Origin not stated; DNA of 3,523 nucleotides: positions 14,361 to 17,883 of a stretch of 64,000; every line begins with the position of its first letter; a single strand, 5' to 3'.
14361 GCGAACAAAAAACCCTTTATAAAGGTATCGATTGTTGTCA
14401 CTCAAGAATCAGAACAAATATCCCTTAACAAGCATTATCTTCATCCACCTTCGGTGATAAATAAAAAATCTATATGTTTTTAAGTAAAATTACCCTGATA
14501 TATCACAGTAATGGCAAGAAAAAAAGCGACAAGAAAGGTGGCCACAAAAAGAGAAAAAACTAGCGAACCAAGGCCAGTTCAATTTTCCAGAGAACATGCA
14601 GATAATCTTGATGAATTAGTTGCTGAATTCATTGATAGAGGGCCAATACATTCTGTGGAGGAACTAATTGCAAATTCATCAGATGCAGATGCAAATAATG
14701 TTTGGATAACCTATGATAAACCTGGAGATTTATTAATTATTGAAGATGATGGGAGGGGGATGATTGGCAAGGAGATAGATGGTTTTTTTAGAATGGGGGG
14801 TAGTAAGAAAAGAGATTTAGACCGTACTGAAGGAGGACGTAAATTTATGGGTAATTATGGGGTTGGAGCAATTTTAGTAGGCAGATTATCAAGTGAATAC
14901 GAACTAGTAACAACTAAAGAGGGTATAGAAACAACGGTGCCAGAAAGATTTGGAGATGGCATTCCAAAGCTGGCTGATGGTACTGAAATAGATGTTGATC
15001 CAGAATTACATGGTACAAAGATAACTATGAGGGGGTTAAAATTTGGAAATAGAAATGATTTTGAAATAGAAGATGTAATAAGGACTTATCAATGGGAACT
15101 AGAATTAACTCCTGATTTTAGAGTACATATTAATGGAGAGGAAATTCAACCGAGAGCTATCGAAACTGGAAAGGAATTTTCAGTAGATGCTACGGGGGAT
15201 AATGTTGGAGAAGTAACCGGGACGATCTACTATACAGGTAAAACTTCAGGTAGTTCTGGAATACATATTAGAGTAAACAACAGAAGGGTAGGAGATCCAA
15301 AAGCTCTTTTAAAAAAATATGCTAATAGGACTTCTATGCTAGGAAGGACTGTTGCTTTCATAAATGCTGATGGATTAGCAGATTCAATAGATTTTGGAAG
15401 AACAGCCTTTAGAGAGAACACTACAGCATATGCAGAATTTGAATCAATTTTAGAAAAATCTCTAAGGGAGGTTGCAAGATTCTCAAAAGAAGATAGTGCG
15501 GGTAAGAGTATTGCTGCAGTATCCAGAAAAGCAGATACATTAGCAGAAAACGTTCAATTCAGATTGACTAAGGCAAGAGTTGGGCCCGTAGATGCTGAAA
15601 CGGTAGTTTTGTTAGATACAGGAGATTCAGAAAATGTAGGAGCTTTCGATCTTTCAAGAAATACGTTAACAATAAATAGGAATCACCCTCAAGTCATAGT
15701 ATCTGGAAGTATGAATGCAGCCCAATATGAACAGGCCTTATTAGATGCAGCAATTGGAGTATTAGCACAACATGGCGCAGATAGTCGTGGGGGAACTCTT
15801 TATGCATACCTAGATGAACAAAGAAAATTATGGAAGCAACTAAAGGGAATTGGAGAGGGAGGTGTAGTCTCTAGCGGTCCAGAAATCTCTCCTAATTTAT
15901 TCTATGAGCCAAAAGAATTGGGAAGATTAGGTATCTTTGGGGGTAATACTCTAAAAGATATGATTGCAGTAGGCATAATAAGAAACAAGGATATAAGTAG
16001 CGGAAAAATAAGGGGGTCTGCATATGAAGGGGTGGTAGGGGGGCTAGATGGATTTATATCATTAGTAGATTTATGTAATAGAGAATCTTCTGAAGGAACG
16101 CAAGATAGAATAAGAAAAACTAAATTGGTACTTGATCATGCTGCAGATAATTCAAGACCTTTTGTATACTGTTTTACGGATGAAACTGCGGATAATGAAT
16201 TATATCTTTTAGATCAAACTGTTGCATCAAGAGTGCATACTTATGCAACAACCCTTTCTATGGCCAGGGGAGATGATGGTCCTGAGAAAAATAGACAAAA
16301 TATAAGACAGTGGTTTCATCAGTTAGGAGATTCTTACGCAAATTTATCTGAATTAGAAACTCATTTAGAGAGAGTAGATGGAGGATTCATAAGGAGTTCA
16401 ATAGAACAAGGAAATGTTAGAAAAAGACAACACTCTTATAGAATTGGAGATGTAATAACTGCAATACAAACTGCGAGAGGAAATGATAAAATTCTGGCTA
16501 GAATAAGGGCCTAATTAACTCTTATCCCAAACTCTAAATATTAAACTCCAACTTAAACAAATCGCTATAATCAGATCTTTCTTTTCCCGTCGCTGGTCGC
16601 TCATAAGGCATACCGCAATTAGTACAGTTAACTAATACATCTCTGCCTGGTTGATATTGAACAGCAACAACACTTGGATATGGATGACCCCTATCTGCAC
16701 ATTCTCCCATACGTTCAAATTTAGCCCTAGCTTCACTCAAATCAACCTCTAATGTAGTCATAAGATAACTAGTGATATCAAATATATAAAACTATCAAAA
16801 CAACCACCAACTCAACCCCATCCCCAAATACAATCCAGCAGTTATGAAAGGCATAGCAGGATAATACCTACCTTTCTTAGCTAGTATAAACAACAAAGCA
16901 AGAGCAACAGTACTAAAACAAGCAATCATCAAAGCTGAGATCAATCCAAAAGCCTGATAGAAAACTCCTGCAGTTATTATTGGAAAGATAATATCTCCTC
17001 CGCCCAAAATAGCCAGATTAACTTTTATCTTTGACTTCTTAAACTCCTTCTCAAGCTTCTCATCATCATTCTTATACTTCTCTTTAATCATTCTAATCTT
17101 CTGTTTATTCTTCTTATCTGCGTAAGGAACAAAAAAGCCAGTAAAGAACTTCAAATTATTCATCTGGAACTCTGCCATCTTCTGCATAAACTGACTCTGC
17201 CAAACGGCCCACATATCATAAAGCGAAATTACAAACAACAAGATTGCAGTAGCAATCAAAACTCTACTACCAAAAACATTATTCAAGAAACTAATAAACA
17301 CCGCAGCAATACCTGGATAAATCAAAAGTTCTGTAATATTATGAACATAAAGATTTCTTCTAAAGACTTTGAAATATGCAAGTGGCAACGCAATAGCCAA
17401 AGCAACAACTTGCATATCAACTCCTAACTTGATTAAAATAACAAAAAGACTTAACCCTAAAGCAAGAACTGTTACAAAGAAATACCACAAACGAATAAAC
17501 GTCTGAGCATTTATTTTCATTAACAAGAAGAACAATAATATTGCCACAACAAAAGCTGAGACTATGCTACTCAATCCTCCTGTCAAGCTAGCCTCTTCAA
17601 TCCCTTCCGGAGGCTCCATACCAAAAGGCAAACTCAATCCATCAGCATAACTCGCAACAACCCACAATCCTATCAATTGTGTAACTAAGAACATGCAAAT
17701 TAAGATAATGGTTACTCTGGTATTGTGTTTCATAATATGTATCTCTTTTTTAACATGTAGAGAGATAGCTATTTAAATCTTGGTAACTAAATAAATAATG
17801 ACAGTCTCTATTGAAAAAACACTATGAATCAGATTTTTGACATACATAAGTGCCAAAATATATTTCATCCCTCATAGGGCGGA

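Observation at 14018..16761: Stand-alone GHKL/MORC-like ATPase in a compositionally atypical island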

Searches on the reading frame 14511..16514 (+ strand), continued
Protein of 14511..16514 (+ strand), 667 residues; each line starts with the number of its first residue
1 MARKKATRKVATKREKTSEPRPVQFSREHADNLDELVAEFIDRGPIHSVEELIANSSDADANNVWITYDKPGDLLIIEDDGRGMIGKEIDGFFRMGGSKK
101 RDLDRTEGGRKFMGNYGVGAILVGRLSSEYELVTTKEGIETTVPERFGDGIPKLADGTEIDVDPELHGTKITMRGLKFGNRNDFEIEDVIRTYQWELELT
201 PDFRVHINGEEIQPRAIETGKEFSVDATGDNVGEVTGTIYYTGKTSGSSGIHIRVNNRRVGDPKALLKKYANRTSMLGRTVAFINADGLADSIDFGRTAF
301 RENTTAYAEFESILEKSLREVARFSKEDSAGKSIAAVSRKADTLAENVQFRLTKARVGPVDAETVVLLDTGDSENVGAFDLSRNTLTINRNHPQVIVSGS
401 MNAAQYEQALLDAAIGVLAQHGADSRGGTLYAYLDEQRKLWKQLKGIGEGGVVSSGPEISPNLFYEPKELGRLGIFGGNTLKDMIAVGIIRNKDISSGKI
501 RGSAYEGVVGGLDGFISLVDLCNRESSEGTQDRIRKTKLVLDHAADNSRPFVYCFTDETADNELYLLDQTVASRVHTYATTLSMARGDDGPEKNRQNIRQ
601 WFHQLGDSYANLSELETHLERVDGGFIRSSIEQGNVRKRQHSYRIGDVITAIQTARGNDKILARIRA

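Call 102: find_encoding_contigs(protein=P0038, flank=6000, max_places=2)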
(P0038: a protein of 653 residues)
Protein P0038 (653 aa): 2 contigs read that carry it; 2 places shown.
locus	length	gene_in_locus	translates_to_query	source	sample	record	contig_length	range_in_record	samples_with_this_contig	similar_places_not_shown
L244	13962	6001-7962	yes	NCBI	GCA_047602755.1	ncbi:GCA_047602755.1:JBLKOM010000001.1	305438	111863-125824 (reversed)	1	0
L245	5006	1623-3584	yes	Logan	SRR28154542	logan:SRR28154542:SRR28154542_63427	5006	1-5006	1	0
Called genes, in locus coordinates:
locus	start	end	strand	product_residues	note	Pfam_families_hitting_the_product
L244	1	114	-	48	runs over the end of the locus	-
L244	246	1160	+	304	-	PF01116:F_bP_aldolase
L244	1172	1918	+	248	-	PF01145:Band_7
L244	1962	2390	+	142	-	PF01894:YjbQ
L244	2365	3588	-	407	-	PF13439:Glyco_transf_4, PF00534:Glycos_transf_1, PF13692:Glyco_trans_1_4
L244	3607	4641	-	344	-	-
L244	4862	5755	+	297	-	-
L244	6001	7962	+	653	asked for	PF13589:HATPase_c_3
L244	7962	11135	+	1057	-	-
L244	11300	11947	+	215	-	-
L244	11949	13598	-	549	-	-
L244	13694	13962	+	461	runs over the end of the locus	PF02881:SRP54_N, PF00448:SRP54, PF01656:CbiA (weak), PF02978:SRP_SPB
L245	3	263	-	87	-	?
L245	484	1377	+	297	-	-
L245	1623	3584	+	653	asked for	PF13589:HATPase_c_3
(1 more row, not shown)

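Call 104: search_protein_families(library=pfam, proteins=[L244:7962-11135:+, L244:4862-5755:+, L244:11300-11947:+, L244:10062-11135:+], max_evalue=1)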
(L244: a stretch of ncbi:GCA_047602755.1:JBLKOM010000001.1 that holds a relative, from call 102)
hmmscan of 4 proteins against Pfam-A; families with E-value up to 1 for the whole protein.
L244:7962-11135:+ (1057 aa): 1 family
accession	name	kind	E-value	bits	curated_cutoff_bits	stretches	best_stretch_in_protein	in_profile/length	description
PF21016.3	RlmN_N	-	0.21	11.8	24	0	440-465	30-55/60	Ribosomal RNA large subunit methyltransferase N-terminal domain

L244:4862-5755:+ (297 aa): 2 families
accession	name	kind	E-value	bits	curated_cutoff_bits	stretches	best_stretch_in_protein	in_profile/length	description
PF01895.24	PhoU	-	0.064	14.1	23.5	1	146-220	13-86/89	PhoU domain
PF11815.13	DUF3336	-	0.24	11.6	25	1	89-175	45-129/138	Domain of unknown function (DUF3336)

L244:11300-11947:+ (215 aa): 0 families

L244:10062-11135:+ (357 aa): 0 families

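Call 105: search_solved_structures(query=L244:9762-11135:+, max_evalue=1)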
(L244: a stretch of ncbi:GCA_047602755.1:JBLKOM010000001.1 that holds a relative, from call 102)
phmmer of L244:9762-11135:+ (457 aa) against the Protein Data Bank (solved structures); distinct sequences matched with E-value up to 1: 4.
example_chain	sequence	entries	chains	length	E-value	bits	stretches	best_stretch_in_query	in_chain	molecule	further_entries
7kc7_A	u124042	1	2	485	0.077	15.1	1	380-430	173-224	2-oxoglutarate carboxylase small subunit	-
7kct_A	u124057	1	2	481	0.16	14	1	381-430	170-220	2-oxoglutarate carboxylase small subunit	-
7kbl_A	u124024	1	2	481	0.16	14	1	381-430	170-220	2-oxoglutarate carboxylase small subunit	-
1ulz_A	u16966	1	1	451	0.71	11.9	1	380-430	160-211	pyruvate carboxylase n-terminal domain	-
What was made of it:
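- Tried and rejected: Pfam and PDB did not support it (calls 104, 105).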

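Call 106: search_dna_similar(query=window:14511-16514:+, collection=phages, mode=protein, max_evalue=0.001, max_rows=10)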
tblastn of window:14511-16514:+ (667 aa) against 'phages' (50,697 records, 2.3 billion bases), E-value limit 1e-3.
Records with a match: 1; places in all: 1; records where one place covers at least 80% of the query: 0.
Best place of each record, by identity: <60% 1.
By first word of the organism name: Escherichia 1.
By host as written in the record: Escherichia coli C 1.
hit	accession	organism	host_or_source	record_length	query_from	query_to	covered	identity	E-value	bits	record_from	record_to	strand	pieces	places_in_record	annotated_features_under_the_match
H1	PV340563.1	Escherichia phage PhiR44_1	Escherichia coli C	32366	51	214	25%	29.8%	5e-5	53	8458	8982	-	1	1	ParaMORC3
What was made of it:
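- Closest known: Prokaryotic MORC and paraMORC1-5 families. Same: The only phage-database hit is a gene annotated ParaMORC3 (call 106).
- The only phage hit is a gene annotated ParaMORC3 (call 106).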

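Call 107: search_dna_similar(query=window:14511-16514:+, collection=plasmids, mode=protein, max_evalue=0.001, max_rows=10)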
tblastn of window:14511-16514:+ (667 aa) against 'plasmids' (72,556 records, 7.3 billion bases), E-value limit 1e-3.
Records with a match: 19; places in all: 19; records where one place covers at least 80% of the query: 0.
Best place of each record, by identity: <60% 19.
By first word of the organism name: Streptomyces 3; Burkholderia 3; Sinorhizobium 2; Neisseria 2; Agrobacterium 1; Pseudomonas 1; Alisedimentitalea 1; Streptococcus 1; Rubrobacter 1; Halobaculum 1; and 3 more.
By predicted mobility (MOB-suite, as given by PLSDB): non-mobilizable 10; conjugative 8; mobilizable 1.
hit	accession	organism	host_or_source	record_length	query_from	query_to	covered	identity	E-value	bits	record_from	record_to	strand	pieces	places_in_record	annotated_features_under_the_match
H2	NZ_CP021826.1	Sinorhizobium meliloti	Medicago truncatula,Single Cell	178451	48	342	44%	24.9%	4e-5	55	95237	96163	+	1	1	ATP-binding protein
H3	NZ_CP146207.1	Sinorhizobium meliloti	-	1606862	48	342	44%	24.9%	4e-5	55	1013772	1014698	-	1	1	none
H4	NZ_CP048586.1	Agrobacterium pusense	walnut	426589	48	263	32%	27.6%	5e-5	55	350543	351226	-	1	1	ATP-binding protein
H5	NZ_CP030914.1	Pseudomonas aeruginosa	Homo sapiens,sputum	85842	33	243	32%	26.2%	6e-5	54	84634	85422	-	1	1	ATP-binding protein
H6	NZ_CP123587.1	Alisedimentitalea scapharcae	Anadara broughtonii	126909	45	239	29%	28.1%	1e-7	63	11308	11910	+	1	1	ATP-binding protein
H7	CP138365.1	Streptococcus agalactiae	Homo sapiens,cell culture,urine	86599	49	241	29%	27.5%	8e-6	57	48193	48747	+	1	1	ATP-binding protein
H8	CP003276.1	Streptomyces hygroscopicus subsp. jinggangensis 5008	-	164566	22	150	19%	34.6%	5e-5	54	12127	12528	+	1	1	hypothetical protein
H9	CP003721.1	Streptomyces hygroscopicus subsp. jinggangensis TL01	-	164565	22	150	19%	34.6%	5e-5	54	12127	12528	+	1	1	hypothetical protein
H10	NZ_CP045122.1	Rubrobacter marinus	single pure culture,marine sediment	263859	49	179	20%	31.5%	1e-5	57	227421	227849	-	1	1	ATP-binding protein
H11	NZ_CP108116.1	Streptomyces sp. NBC_00212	-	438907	18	138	18%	33.6%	3e-7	62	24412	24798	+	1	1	ATP-binding protein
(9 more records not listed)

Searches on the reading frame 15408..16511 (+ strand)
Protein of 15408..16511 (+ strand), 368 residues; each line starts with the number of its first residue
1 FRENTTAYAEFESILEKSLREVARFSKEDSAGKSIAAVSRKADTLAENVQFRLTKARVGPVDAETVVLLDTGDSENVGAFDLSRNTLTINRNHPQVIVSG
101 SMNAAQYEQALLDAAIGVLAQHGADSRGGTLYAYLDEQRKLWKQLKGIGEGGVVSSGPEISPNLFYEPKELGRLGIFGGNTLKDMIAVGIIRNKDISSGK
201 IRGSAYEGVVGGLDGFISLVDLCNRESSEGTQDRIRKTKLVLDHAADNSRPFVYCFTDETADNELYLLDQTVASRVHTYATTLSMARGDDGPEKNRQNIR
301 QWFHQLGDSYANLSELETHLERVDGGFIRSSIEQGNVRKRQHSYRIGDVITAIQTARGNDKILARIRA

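Call 73: search_protein_families(library=pfam, alignment_id=A6, max_evalue=1)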
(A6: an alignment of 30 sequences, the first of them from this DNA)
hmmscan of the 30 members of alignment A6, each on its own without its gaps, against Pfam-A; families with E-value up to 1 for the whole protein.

A. member 1, seq(368 aa): 1 family
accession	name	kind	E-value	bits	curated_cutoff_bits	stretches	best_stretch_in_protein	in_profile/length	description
PF10602.15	RPN7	-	0.016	15.4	29.6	1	311-355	14-58/174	26S proteasome subunit RPN7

B. families by the number of members that match (of 30 scanned): 23 families
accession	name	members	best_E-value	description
PF12728.13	HTH_17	3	0.021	Helix-turn-helix domain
PF00376.29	MerR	2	0.081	MerR family regulatory protein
PF05073.17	Baculo_p24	1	5.1e-05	Baculovirus P24 capsid protein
PF10602.15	RPN7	1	0.016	26S proteasome subunit RPN7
PF13411.12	MerR_1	1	0.03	MerR HTH family regulatory protein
PF21229.3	TdIF1_2nd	1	0.033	TdIF1, C-terminal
PF24409.1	wHTH-PRTase_assc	1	0.036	wHTH-PRTase associated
PF00542.24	Ribosomal_L12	1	0.056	Ribosomal protein L7/L12 C-terminal domain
PF22373.2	MG491_central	1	0.057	Organelle protein MG491, central domain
PF11494.13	Ta0938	1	0.059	Ta0938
PF06760.16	DUF1221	1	0.074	Protein of unknown function (DUF1221)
PF17757.6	UvrB_inter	1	0.085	UvrB interaction domain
PF20984.2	PT26-6P_helical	1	0.086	PT26-6P, helical domain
PF16769.10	MCM3AP_GANP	1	0.088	MCM3AP domain of GANP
PF02845.22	CUE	1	0.11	CUE domain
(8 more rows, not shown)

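Call 79: predict_structure(alignment_id=A6)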
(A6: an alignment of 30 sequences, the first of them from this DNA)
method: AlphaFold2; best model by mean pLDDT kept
length: 368 residues; sequences in the alignment: 30
mean_pLDDT: 91.4   pTM: 0.61
mean pLDDT of the five models: 91.4, 91.0, 90.8, 90.6, 90.5
residues with pLDDT >= 90: 293; 70-90: 59; 50-70: 9; < 50: 7
segments of 3 or more residues with pLDDT < 50: 150-156
pLDDT, mean of each block of 10 residues (from residue 1): 87 95 92 93 97 94 97 94 97 94 94 98 93 92 76 52 93 90 94 85 94 96 88 93 94 92 93 95 76 89 97 96 94 96 97 96 89
secondary structure, 60 per line:
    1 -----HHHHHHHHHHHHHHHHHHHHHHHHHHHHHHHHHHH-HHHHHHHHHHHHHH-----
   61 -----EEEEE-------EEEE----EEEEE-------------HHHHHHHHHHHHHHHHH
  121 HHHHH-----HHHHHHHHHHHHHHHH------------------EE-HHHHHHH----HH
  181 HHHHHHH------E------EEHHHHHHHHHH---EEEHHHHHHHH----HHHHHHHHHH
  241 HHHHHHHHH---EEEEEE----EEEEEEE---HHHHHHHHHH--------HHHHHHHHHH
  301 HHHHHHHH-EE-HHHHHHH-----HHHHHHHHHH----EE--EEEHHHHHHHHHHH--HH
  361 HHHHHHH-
elements in order: H6-40 H42-55 E66-70 E78-81 E86-90 H104-125 H131-146 H168-174 H179-187 H203-212 E216-218 H219-226 H231-249 E253-258 E263-269 H273-282 H291-308 H313-319 H325-334 E343-345 H346-356 H359-367
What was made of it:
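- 16281..16511 (+): Second excisionase/MerR-type wHTH unit plus C-terminal helix, aa 591-667. Assigned from secondary structure, as for the first unit. Same beta-alpha-alpha-beta-beta pattern as the first unit in the AF2 model (call 79).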

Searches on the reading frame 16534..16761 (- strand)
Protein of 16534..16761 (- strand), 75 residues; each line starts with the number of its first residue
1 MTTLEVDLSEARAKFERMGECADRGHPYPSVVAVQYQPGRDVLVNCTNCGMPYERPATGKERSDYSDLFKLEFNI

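Call 3: search_protein_families(library=pfam, proteins=[window:16534-16761:-], max_evalue=0.1)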
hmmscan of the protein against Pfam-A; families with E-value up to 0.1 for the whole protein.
window:16534-16761:- (75 aa): 1 family
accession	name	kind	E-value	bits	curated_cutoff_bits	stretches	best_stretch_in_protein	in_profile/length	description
PF14446.12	Prok-RING_1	-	0.029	14.8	29.1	0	37-56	15-33/54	Prokaryotic RING finger family 1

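Call 4: search_protein_families(library=padloc, proteins=[window:16534-16761:-], max_evalue=0.1)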
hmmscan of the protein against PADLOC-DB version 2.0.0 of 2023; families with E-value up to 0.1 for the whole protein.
window:16534-16761:- (75 aa): 1 family
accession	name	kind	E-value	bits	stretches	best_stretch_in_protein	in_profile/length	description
PDLC01690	Cas12f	-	0.019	12.2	1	23-63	352-392/440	CAS-V-F; effector__SPE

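Call 9: search_protein_families(library=ncbifam, proteins=[window:16534-16761:-], max_evalue=0.1)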
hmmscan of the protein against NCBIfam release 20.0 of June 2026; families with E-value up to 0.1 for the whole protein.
window:16534-16761:- (75 aa): 0 families

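Call 19: search_protein_families(library=phrogs, proteins=[window:16534-16761:-], max_evalue=0.1)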
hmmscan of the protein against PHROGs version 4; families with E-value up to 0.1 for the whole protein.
window:16534-16761:- (75 aa): 0 families

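Call 33: find_homologous_proteins(query=A4, max_evalue=0.1)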
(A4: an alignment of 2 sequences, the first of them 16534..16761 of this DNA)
Query A4 (2 sequences) (75 aa, profile of the alignment): 3 proteins with E <= 0.1 among 20 candidates.
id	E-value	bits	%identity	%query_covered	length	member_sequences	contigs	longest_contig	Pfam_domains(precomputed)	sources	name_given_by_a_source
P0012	4.8e-46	172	100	100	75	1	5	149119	-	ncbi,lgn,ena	-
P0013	4.2e-44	166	64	97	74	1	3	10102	-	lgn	-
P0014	1.3e-15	75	59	79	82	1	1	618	-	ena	-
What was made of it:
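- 16534..16761 (-): Convergent 75-aa C-x4-H...C-x2-C zinc-finger-like ORF. It is a lineage-restricted companion of the GHKL gene. Only 3 clusters among 5.8e9 proteins (call 33).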

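Call 35: find_encoding_contigs(protein=P0013, flank=10000)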
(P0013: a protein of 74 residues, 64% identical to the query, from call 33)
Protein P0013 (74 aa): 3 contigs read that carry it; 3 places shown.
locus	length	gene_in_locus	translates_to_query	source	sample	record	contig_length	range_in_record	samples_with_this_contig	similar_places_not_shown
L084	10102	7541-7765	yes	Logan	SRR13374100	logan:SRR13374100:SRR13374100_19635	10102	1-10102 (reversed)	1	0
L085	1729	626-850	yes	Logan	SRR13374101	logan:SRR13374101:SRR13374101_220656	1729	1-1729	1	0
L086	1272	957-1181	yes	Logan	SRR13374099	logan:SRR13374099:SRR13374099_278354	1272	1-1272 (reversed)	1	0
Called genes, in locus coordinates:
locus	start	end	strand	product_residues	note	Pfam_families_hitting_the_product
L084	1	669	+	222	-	?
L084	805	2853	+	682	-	PF02463:SMC_N (weak), PF13476:AAA_23, PF13555:AAA_29 (weak), PF02463:SMC_N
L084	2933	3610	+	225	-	PF00227:Proteasome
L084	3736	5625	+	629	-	PF17214:KH_TffA, PF07650:KH_2 (weak), PF23023:Anti-Pycsar_Apyc1 (weak), PF00753:Lactamase_B, PF16661:Lactamase_B_6, PF12706:Lactamase_B_2, PF10996:Beta-Casp, PF07521:RMMBL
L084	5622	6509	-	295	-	-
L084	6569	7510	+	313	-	-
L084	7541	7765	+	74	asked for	-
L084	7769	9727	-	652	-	PF13589:HATPase_c_3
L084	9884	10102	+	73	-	?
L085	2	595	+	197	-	?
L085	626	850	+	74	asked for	-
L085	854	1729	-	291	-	?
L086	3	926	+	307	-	?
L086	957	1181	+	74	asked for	-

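Call 36: find_encoding_contigs(protein=P0014, flank=5000)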
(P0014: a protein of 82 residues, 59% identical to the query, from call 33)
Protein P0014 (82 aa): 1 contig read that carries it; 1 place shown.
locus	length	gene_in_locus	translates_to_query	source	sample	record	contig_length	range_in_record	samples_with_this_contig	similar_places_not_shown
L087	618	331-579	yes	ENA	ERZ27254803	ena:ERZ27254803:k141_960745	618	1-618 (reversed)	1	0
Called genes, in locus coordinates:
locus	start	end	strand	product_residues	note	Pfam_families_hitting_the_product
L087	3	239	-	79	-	?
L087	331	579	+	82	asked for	-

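Call 99: search_solved_structures(query=A4, max_evalue=10)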
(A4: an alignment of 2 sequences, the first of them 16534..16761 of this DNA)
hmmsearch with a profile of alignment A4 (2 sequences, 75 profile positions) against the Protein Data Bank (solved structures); distinct sequences matched with E-value up to 10: 5.
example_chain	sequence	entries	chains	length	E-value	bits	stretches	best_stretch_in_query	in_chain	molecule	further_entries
8ddp_A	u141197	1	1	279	0.04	16.9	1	3-42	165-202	SAG-related sequence SRS57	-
5wa2_A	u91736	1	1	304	0.045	16.7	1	3-42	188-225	Surface antigen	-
7m42_D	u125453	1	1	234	0.25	14.3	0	3-50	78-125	REGN10985 antibody Fab fragment heavy chain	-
5j9b_A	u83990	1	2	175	1.7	11.6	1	18-69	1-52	peroxiredoxin Asp f3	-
5sbg_C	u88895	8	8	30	5.9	9.9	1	45-55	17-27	METP, miniaturized rubredoxin | METP ARTIFICIAL PROTEIN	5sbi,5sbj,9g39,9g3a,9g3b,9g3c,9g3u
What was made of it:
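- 16534..16761 (-): No Pfam, PDB or NCBIfam match (calls 3, 9, 99).
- Tried and rejected: The PDB profile search for the 75-aa protein gave nothing (call 99).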

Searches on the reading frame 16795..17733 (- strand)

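Call 3: search_protein_families(library=pfam, proteins=[window:16795-17733:-], max_evalue=0.1)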
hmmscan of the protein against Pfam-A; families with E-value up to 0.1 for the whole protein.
window:16795-17733:- (312 aa): 0 families

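Call 9: search_protein_families(library=ncbifam, proteins=[window:16795-17733:-], max_evalue=0.1)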
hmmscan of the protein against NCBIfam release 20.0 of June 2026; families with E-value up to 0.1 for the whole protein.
window:16795-17733:- (312 aa): 2 families
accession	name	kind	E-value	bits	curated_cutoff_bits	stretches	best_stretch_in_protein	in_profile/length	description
NF041679.1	IMP_arch_presen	equivalog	7.2e-12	45.4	125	1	12-304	3-275/281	presenilin family intramembrane aspartyl protease PSH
TIGR01835.1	HMG-CoA-S_prok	equivalog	0.053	12.3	360.35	1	170-235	206-265/382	hydroxymethylglutaryl-CoA synthase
